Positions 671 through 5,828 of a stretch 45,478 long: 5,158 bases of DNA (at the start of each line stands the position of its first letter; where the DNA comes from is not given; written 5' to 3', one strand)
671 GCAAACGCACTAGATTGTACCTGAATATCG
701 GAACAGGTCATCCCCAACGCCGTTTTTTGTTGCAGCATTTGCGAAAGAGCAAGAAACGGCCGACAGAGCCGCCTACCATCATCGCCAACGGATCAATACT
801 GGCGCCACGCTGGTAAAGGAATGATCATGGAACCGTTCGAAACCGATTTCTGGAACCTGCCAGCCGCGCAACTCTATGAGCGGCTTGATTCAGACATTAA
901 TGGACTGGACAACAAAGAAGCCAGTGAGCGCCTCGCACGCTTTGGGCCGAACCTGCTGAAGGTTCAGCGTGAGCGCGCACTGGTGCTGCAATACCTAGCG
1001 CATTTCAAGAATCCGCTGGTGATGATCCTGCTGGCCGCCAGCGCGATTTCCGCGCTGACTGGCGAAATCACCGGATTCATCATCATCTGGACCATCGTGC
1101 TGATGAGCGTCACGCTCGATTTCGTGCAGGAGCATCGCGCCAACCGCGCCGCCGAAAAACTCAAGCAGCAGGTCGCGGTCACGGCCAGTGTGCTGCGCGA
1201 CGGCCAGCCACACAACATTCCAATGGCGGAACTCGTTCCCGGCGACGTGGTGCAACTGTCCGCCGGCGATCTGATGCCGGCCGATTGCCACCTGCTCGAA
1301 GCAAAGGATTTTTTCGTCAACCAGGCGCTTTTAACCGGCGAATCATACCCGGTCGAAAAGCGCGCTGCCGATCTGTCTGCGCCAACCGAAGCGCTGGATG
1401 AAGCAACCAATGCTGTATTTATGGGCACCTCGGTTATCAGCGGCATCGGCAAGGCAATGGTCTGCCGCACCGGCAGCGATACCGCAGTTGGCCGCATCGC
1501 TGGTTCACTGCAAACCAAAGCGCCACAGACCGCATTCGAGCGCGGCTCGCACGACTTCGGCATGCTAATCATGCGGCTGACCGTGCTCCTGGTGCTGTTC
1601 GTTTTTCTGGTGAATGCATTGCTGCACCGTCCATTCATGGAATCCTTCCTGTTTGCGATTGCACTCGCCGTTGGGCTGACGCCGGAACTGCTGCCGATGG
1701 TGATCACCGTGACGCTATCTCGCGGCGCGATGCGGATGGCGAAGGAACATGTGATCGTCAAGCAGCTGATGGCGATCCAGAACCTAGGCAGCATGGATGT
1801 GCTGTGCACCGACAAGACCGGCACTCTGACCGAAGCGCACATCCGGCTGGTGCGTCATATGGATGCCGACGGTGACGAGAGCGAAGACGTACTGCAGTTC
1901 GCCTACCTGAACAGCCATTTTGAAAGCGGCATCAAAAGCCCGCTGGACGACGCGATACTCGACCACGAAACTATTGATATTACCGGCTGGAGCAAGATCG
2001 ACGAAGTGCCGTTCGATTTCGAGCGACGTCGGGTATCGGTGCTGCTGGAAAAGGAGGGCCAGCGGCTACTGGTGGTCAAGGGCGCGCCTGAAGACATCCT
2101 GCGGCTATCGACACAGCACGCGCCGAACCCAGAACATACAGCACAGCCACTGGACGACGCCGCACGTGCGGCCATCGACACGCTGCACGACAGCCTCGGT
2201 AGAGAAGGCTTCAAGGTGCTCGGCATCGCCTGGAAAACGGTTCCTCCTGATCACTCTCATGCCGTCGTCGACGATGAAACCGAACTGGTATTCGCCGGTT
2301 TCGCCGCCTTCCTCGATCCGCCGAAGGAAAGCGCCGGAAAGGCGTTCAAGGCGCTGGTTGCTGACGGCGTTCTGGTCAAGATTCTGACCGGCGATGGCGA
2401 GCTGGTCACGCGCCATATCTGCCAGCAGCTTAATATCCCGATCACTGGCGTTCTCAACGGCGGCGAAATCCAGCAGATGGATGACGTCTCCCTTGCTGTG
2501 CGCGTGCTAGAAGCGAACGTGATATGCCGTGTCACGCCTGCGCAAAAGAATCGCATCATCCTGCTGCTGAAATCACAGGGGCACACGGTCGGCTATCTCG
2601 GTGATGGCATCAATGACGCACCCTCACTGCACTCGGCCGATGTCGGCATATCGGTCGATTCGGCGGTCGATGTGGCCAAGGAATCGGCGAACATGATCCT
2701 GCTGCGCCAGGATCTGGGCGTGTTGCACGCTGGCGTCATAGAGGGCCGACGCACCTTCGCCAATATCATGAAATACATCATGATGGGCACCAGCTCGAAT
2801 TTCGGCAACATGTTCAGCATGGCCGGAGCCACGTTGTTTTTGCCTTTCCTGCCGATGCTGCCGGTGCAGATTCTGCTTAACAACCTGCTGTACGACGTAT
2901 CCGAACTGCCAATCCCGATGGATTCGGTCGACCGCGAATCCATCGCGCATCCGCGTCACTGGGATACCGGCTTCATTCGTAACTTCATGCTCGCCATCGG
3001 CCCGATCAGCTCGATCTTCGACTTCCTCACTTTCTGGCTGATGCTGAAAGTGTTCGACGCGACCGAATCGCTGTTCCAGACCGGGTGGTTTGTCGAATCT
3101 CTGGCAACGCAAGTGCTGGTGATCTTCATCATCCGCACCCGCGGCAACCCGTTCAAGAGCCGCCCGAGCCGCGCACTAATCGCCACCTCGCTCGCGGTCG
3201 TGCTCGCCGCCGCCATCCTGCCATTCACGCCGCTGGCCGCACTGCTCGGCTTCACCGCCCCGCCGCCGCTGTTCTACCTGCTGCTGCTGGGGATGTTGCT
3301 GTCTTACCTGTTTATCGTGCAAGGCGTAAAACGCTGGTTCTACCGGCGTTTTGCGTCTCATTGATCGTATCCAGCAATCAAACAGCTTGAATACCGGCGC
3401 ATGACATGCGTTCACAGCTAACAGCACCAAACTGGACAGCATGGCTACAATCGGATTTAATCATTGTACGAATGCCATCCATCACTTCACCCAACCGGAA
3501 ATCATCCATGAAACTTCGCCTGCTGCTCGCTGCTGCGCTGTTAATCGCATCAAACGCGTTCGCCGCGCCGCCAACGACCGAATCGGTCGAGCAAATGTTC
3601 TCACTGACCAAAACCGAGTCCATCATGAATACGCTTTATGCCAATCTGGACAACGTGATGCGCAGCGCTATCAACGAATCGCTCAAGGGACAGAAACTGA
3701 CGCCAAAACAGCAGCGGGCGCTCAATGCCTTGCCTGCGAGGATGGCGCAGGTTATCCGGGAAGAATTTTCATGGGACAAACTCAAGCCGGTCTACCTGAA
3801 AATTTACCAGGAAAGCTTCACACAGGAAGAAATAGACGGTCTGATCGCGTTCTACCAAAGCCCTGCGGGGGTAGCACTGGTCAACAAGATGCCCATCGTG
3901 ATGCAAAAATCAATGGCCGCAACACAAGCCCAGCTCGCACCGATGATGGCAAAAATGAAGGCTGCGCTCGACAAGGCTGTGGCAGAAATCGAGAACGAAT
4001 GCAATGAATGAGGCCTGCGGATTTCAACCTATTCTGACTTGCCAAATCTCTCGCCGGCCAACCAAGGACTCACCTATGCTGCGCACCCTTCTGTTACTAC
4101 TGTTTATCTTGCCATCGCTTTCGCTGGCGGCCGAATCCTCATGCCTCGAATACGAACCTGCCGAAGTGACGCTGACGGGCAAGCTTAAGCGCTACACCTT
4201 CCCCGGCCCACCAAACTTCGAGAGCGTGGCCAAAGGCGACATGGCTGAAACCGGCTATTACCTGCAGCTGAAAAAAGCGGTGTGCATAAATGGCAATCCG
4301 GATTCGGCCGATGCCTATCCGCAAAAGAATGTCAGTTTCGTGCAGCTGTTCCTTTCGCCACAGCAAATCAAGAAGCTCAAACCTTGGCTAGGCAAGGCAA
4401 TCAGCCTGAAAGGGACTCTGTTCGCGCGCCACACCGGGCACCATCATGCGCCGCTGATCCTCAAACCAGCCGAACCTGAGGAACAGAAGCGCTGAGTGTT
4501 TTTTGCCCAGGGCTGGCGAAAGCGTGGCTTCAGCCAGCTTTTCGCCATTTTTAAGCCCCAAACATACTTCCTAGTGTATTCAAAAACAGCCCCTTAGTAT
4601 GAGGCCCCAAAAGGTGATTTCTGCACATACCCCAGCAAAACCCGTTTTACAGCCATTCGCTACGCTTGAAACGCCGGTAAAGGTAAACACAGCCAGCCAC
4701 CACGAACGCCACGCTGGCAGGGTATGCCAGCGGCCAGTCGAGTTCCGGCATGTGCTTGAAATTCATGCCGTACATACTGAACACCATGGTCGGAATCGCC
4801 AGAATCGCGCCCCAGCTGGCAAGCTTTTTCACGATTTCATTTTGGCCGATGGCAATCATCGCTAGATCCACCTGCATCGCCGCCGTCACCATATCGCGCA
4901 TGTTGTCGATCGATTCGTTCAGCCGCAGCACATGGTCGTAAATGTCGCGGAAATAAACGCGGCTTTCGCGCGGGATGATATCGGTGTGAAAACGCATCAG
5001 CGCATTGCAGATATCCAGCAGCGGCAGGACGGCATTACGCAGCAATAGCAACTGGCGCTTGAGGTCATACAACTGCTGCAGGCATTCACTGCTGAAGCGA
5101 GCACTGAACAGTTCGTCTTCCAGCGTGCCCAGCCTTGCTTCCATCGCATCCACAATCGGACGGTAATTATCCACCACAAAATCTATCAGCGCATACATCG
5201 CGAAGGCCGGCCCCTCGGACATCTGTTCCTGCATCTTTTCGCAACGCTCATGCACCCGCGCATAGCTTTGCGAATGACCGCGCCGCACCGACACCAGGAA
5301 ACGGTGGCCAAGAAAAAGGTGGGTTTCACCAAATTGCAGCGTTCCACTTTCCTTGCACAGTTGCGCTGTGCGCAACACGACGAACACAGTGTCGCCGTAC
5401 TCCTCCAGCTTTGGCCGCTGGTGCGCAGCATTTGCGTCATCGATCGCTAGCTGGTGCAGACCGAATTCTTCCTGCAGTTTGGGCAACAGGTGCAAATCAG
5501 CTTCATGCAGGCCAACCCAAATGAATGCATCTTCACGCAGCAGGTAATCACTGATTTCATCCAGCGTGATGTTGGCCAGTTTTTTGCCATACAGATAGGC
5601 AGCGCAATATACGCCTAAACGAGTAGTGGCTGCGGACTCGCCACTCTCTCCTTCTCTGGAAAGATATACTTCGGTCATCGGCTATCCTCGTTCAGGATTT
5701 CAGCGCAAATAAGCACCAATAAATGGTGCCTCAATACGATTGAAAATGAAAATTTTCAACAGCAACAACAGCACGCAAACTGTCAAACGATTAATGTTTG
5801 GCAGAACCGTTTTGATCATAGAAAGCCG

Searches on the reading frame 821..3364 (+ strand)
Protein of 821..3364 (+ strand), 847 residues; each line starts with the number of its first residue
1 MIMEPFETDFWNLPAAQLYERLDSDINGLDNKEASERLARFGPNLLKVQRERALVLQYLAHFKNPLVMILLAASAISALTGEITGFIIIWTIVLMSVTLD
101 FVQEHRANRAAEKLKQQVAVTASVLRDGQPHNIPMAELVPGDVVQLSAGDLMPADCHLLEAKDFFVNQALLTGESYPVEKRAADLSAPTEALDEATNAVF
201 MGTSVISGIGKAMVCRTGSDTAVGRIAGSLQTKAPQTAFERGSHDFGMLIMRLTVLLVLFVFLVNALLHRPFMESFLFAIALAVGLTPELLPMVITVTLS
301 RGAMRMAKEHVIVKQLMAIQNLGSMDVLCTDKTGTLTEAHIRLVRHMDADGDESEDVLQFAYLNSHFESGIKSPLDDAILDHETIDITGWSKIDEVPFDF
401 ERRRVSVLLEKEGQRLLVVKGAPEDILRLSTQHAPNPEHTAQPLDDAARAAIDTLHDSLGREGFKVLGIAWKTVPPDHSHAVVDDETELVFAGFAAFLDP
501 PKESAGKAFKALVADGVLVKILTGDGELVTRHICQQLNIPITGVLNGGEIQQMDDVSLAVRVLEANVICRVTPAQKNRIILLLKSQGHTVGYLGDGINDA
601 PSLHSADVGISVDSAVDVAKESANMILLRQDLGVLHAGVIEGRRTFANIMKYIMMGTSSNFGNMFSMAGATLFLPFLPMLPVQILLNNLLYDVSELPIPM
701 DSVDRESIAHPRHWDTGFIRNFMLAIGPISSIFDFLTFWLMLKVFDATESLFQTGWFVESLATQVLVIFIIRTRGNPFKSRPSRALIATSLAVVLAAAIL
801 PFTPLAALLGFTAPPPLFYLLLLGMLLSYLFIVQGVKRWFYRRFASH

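Call 10: search_protein_families(library=ncbifam, proteins=[window:821-3364:+])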
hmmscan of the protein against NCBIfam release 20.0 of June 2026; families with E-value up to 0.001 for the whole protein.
window:821-3364:+ (847 aa): 20 families
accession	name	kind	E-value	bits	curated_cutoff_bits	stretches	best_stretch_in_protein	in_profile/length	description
TIGR01524.1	ATPase-IIIB_Mg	equivalog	4.1e-281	934.8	610.75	1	14-845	19-865/867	magnesium-translocating P-type ATPase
NF011702.0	PRK15122.1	subfamily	3.3e-269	895.6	975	1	17-845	38-904/907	magnesium-translocating P-type ATPase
TIGR01647.1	ATPase-IIIA_H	equivalog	7.2e-128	427.8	615.5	1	28-799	1-751/755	plasma-membrane proton-efflux P-type ATPase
TIGR01522.1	ATPase-IIA2_Ca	equivalog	9.7e-125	417.3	798.3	1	12-716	6-719/854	calcium-transporting P-type ATPase, PMR1-type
TIGR01116.1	ATPase-IIA1_Ca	equivalog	7e-99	332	703.4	2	61-343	4-283/799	calcium-translocating P-type ATPase, SERCA-type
TIGR01494.1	ATPase_P-type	subfamily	9.3e-79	265.1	62.3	4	556-683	353-476/478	HAD-IC family P-type ATPase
TIGR01523.1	ATPase-IID_K-Na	equivalog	2.5e-77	260.4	645.05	3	25-234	23-234/997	potassium/sodium efflux P-type ATPase, fungal-type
TIGR01106.1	ATPase-IIC_X-K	subfamily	6.3e-74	249.4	946.1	3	8-350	15-368/997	Na,H/K antiporter P-type ATPase subunit alpha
TIGR01517.1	ATPase-IIB_Ca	equivalog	5.1e-71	240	507.05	1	18-692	44-732/882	calcium-translocating P-type ATPase, PMCA-type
TIGR01525.1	ATPase-IB_hvy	subfamily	1.7e-58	198.9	346.25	2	71-544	6-430/560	heavy metal translocating P-type ATPase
TIGR01657.1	P-ATPase-V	hypoth_equivalog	2.2e-57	194.4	618.25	3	23-343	134-466/1055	ATP13A2 family polyamine export P-type ATPase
TIGR01511.1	ATPase-IB1_Cu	subfamily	2e-42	145.8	397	2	86-380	46-309/542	copper-translocating P-type ATPase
TIGR01512.1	ATPase-IB2_Cd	subfamily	5e-41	140.9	313.5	2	70-389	5-289/494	cadmium family heavy metal-translocating P-type ATPase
NF007952.0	PRK10671.1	equivalog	3.6e-33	114.7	1316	2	95-383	302-576/838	copper-exporting P-type ATPase CopA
NF008262.1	PRK11033.1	equivalog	1.1e-32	113.4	1005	2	71-382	182-479/731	zinc/cadmium/mercury/lead-transporting ATPase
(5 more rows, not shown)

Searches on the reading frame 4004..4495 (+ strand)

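Call 10: search_protein_families(library=ncbifam, proteins=[window:4004-4495:+])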
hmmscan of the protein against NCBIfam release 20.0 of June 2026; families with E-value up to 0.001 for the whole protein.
window:4004-4495:+ (163 aa): 0 families

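Call 76: search_protein_families(library=pfam, proteins=[window:4004-4495:+], max_evalue=0.01)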
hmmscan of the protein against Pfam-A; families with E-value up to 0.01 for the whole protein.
window:4004-4495:+ (163 aa): 1 family
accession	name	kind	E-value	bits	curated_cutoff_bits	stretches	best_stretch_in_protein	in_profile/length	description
PF14485.11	DUF4431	-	2.1e-11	43.9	24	1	113-153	2-42/48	Domain of unknown function (DUF4431)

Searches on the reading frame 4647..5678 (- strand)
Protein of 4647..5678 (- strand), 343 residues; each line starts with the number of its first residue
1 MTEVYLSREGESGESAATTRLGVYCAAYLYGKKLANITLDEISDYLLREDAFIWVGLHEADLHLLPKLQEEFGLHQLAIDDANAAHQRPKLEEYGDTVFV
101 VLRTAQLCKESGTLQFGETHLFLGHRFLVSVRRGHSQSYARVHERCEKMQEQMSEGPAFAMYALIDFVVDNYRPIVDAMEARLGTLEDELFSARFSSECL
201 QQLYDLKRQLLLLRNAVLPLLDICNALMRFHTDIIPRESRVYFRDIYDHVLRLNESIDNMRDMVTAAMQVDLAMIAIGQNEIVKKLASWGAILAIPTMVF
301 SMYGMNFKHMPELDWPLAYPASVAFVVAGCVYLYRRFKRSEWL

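Call 10: search_protein_families(library=ncbifam, proteins=[window:4647-5678:-])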
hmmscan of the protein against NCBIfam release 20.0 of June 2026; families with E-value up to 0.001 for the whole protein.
window:4647-5678:- (343 aa): 2 families
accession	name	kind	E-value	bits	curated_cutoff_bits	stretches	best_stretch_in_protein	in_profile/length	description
TIGR00383.1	corA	equivalog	1.2e-61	208.8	200.75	1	37-343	14-320/320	magnesium/cobalt transporter CorA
NF007092.0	PRK09546.1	equivalog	7.8e-15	54.8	292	1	54-343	42-327/327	zinc transporter ZntB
